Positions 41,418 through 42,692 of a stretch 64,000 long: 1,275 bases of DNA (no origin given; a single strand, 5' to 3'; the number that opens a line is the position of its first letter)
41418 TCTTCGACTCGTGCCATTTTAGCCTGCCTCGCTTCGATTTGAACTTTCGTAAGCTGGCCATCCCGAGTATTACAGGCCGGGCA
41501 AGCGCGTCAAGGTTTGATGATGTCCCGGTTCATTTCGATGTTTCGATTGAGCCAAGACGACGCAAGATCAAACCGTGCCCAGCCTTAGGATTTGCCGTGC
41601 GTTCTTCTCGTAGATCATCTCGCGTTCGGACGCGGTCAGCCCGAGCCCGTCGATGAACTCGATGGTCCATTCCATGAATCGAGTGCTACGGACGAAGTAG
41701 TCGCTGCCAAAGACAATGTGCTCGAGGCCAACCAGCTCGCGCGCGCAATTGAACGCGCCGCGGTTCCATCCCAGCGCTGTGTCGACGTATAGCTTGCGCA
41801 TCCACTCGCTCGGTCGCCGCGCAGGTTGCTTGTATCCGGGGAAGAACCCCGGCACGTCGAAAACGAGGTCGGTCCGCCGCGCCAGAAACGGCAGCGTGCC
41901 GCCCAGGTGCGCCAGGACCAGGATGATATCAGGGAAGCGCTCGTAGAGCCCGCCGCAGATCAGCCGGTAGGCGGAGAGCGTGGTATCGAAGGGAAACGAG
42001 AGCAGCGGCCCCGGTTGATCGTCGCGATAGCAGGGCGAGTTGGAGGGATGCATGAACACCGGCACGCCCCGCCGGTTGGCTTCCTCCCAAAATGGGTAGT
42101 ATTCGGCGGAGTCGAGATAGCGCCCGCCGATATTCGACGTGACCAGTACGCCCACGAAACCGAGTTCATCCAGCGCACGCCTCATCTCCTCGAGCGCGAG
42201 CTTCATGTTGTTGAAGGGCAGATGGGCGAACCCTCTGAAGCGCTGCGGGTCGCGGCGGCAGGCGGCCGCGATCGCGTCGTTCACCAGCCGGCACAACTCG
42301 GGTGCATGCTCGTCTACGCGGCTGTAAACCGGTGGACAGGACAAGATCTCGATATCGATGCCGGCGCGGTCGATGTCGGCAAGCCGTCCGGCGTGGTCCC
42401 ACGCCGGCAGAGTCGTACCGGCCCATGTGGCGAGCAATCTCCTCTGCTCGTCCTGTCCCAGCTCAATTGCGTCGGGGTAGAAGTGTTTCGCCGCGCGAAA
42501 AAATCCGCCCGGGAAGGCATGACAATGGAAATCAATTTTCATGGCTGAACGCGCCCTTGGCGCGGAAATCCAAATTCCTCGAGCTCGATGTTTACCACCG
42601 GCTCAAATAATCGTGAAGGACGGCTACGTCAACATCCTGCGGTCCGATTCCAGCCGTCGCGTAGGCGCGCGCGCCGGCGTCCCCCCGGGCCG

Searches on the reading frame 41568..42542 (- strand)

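Call 10: search_protein_families(library=pfam, proteins=[window:41568-42542:-], max_evalue=0.01)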
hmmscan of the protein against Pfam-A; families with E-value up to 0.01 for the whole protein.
window:41568-42542:- (324 aa): 1 family
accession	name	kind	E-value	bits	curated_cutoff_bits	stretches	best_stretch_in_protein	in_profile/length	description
PF04909.20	Amidohydro_2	-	4.6e-39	135.3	26.4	1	3-321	1-289/289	Amidohydrolase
